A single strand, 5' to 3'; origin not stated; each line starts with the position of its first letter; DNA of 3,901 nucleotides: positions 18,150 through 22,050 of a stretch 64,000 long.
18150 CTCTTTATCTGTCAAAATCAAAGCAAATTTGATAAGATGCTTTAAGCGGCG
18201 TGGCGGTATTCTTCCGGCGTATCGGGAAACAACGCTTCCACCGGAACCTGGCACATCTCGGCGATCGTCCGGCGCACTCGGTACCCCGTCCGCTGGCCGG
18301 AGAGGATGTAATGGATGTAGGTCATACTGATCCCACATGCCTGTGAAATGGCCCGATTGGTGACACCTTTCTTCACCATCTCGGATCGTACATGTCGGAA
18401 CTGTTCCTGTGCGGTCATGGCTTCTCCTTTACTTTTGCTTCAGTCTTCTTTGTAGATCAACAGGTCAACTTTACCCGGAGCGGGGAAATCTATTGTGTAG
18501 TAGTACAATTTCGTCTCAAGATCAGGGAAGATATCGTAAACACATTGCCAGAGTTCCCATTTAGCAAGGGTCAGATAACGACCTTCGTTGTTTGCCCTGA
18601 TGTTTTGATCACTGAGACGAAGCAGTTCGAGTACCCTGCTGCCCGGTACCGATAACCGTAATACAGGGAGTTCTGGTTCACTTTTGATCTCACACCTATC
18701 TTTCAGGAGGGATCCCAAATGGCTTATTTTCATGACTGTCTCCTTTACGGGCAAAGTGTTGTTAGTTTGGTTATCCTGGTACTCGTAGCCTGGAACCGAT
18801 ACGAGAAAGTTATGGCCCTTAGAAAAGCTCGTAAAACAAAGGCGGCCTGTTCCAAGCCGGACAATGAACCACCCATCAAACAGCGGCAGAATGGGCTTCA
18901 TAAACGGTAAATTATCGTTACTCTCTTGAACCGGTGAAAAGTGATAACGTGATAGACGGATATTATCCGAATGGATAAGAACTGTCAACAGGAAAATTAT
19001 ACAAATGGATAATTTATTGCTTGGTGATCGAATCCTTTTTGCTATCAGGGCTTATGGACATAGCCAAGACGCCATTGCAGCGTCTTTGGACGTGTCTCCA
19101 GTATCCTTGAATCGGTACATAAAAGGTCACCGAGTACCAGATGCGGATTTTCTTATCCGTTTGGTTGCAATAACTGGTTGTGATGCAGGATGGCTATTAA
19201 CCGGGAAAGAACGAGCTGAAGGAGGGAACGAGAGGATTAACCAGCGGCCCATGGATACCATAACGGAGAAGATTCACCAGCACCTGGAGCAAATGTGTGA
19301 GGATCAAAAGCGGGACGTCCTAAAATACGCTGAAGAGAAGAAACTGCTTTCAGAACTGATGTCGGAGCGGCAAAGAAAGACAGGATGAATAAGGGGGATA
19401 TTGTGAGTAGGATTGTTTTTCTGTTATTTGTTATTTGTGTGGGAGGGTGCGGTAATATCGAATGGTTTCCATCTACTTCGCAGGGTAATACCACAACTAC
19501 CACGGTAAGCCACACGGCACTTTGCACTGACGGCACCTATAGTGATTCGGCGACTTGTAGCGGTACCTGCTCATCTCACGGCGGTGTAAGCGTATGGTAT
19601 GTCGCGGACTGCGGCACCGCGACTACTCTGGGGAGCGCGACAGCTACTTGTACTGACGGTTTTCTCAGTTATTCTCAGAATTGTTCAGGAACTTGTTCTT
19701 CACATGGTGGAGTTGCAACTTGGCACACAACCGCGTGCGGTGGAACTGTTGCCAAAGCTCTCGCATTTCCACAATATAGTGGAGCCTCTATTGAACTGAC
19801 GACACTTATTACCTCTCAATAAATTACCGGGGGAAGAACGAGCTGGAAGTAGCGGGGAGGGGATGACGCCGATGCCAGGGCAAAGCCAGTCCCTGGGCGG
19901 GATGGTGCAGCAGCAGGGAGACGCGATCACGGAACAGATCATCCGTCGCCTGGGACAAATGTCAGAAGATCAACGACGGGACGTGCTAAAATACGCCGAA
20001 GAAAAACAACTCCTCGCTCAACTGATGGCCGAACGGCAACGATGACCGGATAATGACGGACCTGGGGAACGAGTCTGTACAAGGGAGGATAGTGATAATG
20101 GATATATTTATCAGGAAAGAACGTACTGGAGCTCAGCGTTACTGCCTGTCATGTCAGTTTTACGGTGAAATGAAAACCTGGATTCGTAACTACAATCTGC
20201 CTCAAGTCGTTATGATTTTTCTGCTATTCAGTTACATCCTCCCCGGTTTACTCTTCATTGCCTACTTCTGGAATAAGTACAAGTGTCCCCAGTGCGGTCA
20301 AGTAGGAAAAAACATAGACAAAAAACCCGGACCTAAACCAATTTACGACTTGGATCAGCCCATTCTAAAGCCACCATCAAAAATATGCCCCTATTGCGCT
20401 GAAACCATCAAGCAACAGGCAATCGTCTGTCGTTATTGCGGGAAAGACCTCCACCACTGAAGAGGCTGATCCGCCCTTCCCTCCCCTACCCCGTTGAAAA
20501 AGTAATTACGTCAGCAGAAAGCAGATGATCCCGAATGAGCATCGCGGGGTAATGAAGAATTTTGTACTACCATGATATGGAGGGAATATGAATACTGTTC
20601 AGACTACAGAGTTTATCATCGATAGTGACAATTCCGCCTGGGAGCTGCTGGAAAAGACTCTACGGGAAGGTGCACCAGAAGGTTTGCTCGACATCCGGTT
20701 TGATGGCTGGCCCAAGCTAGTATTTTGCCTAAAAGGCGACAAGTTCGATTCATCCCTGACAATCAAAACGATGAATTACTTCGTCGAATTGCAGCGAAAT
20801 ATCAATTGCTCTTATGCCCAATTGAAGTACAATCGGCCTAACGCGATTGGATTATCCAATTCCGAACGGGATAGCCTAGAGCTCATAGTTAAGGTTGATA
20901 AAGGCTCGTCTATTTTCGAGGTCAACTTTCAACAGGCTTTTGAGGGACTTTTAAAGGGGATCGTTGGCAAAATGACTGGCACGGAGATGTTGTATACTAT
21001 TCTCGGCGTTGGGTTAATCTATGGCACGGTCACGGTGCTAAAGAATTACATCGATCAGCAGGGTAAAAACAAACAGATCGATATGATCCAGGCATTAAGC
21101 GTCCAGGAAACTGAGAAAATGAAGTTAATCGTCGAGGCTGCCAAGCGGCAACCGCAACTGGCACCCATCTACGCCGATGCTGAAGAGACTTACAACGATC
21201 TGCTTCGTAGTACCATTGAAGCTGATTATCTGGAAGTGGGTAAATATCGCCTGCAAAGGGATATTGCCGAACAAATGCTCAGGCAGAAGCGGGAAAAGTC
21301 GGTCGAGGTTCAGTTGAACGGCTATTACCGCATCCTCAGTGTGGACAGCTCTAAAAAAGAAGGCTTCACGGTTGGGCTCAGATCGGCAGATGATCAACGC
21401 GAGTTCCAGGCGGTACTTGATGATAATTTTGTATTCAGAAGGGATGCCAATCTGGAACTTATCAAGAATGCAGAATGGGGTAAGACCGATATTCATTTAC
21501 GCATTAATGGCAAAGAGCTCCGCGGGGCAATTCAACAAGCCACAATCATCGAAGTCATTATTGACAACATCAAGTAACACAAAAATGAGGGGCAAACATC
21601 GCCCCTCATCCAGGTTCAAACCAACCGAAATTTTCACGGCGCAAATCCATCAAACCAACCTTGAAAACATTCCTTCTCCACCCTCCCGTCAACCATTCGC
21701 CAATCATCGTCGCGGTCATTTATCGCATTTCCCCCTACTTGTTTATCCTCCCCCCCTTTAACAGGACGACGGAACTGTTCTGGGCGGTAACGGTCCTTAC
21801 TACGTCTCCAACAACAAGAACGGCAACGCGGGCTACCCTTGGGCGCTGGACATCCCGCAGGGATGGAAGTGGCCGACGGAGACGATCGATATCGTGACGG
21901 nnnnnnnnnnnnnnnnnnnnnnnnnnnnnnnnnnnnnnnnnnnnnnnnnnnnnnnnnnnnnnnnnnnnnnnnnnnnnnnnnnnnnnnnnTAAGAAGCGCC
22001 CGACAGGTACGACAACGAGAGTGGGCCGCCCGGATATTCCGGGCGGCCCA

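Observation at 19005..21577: Repressor-operon cargo: candidate undescribed prophage exclusion / abortive-infection module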

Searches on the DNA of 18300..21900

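Call 83: search_rna_families(source=window, start=18300, end=21900, threshold=evalue, max_evalue=1)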
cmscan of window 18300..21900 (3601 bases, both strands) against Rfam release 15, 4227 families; matches with E-value up to 1: 0.
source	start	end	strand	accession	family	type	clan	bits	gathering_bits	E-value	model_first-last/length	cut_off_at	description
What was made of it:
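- Tried and rejected: An Rfam scan of 18300-21900 found nothing (call 83).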

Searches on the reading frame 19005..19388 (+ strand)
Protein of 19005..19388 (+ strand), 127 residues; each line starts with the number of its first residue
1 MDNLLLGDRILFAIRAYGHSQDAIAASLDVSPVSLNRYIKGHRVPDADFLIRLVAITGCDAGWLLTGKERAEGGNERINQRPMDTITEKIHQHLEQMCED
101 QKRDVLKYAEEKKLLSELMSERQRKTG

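Call 3: search_protein_families(library=pfam, proteins=[window:19005-19388:+], max_evalue=0.1)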
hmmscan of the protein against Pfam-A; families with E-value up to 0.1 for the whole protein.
window:19005-19388:+ (127 aa): 5 families
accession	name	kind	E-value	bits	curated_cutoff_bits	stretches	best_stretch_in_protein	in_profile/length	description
PF01381.28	HTH_3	-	1.1e-08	35.5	23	1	16-64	7-55/55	Helix-turn-helix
PF12844.13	HTH_19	-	4.1e-08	33.5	30.2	1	7-69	1-63/64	Helix-turn-helix domain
PF07022.19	Phage_CI_repr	-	2.8e-05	24.8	22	1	14-70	7-63/65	Bacteriophage CI repressor helix-turn-helix domain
PF13560.12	HTH_31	-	4.6e-05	24.1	27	1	18-60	14-57/64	Helix-turn-helix domain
PF13384.12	HTH_23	-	0.051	13.8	24.6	0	10-40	10-39/50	Homeodomain-like domain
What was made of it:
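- Checked: XRE/CI-type repressor, 19005-19388: HTH_3 E 1e-8, Phage_CI_repr E 3e-5 (call 3).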

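Call 4: search_protein_families(library=padloc, proteins=[window:19005-19388:+], max_evalue=0.1)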
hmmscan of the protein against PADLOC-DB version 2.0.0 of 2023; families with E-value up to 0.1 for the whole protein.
window:19005-19388:+ (127 aa): 7 families
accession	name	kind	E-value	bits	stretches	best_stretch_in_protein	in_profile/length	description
PDLC03948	RmrA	-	0.00012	19.1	1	7-98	10-101/397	-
PDLC03951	RmrA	-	0.00026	18.1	1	15-92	18-93/400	-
PDLC04775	PDC-M69A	-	0.00042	18.8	1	6-95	8-95/113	-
PDLC03952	RmrA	-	0.0029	14.5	1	4-74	21-91/395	-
PDLC03947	RmrA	-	0.0083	13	1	3-72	9-78/383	-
PDLC03956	RmrA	-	0.011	12.8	1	19-71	23-75/399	-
PDLC03949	RmrA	-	0.012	12.5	1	8-89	5-85/363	-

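Call 5: search_protein_families(library=phrogs, proteins=[window:19005-19388:+], max_evalue=0.1)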
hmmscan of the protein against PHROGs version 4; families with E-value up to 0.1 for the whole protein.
window:19005-19388:+ (127 aa): 20 families
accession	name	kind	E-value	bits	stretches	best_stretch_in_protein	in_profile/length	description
phrog_2328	-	transcription regulation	6e-12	46.5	1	6-84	16-102/128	transcriptional repressor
phrog_8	-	transcription regulation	7.5e-12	46.3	1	5-105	161-252/346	transcriptional regulator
phrog_4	-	transcription regulation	7.6e-10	39.3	1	6-76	137-203/400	transcriptional repressor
phrog_3037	-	transcription regulation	4.4e-08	34.1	1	18-107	28-121/189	transcriptional repressor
phrog_4836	-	transcription regulation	6e-07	30.2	1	15-109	85-182/194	CII-like regulator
phrog_2967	-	transcription regulation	7.9e-07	29.8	1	8-112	13-105/225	transcriptional regulator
phrog_1373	-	transcription regulation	3.7e-05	24.8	1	6-80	64-138/166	transcriptional regulator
phrog_2439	-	transcription regulation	0.00024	21.1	1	3-96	5-96/367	transcriptional regulator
phrog_3642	-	DNA, RNA and nucleotide metabolism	0.0006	20.7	1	17-58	20-61/79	HTH DNA binding protein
phrog_638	-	transcription regulation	0.0016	19.3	1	19-72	18-73/145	transcriptional regulator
phrog_17822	-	unknown function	0.0021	18.4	1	17-92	19-95/267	-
phrog_5736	-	transcription regulation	0.0036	18.4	1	18-124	19-125/133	transcriptional regulator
phrog_4739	-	unknown function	0.0076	16.9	1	24-101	86-163/167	-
phrog_4583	-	transcription regulation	0.018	16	1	8-72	13-77/81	transcriptional repressor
phrog_9103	-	transcription regulation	0.026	15.6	1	20-67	24-70/78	transcriptional repressor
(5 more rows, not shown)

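Call 6: search_protein_families(library=ncbifam, proteins=[window:19005-19388:+], max_evalue=0.1)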
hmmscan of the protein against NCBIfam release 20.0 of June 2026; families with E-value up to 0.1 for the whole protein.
window:19005-19388:+ (127 aa): 4 families
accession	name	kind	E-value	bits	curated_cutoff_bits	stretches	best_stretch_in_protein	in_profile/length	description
NF007257.0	PRK09706.1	subfamily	1.7e-09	37.6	101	1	1-119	1-112/135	transcriptional repressor DicA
NF041951.1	phage_RstR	subfamily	0.00021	21.5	80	1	8-96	5-94/108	RstR family transcriptional repressor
TIGR02607.1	antidote_HigA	equivalog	0.0031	17.3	47.7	1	18-65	20-67/81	HigA family addiction module antitoxin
NF047541.1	telomere_Tpg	equivalog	0.028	14.4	90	1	8-43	24-59/183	telomere-protecting terminal protein Tpg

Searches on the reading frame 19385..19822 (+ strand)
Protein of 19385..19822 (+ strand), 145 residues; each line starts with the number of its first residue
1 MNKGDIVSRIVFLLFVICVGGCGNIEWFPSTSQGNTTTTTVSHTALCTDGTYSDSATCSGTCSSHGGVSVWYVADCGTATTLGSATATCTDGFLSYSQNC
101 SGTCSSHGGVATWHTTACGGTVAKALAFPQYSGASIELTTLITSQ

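Call 3: search_protein_families(library=pfam, proteins=[window:19385-19822:+], max_evalue=0.1)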
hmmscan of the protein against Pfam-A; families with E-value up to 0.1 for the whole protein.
window:19385-19822:+ (145 aa): 1 family
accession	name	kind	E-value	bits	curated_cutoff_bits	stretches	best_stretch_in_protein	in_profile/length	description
PF12587.13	DUF3761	-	3.6e-17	63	29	2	79-113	47-81/82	Protein of unknown function (DUF3761)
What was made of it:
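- Checked: Lipoprotein ORF, 19385-19822: two DUF3761 repeats, Pfam E 3.6e-17, 63 bits against a cut-off of 29 (call 3).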

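Call 4: search_protein_families(library=padloc, proteins=[window:19385-19822:+], max_evalue=0.1)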
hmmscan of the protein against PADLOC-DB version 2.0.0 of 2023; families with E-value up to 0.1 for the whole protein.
window:19385-19822:+ (145 aa): 0 families

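Call 5: search_protein_families(library=phrogs, proteins=[window:19385-19822:+], max_evalue=0.1)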
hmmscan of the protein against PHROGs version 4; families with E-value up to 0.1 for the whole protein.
window:19385-19822:+ (145 aa): 0 families

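Call 6: search_protein_families(library=ncbifam, proteins=[window:19385-19822:+], max_evalue=0.1)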
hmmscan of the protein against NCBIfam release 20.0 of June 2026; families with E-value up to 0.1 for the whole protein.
window:19385-19822:+ (145 aa): 0 families

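Call 96: find_related_loci(query=window:19403-19819:+, collection=viral_contigs, flank=4000)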
Query window:19403-19819:+ (139 aa) in viral_contigs; peptide patterns used: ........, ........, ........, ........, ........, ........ (x = any residue, [..] = any of these).
2 stretches matched a pattern, but none encodes a relative of the query by tblastn (E <= 1e-3).
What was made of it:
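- Tried and rejected: A search for DUF3761 lipoprotein relatives in IMG/VR found none (call 96).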

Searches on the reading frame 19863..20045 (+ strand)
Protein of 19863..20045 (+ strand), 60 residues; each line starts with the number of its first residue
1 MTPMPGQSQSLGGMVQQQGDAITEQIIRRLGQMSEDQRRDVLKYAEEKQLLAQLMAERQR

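Call 3: search_protein_families(library=pfam, proteins=[window:19863-20045:+], max_evalue=0.1)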
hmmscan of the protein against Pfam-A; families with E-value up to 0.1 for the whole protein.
window:19863-20045:+ (60 aa): 0 families

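Call 4: search_protein_families(library=padloc, proteins=[window:19863-20045:+], max_evalue=0.1)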
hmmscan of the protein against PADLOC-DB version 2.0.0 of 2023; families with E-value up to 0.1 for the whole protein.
window:19863-20045:+ (60 aa): 0 families

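Call 5: search_protein_families(library=phrogs, proteins=[window:19863-20045:+], max_evalue=0.1)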
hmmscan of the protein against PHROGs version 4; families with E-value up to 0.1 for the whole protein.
window:19863-20045:+ (60 aa): 1 family
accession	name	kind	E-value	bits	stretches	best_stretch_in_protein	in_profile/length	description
phrog_38852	-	unknown function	0.07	13.9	0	24-39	4-19/34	-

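Call 6: search_protein_families(library=ncbifam, proteins=[window:19863-20045:+], max_evalue=0.1)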
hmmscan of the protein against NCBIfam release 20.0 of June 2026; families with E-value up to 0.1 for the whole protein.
window:19863-20045:+ (60 aa): 0 families
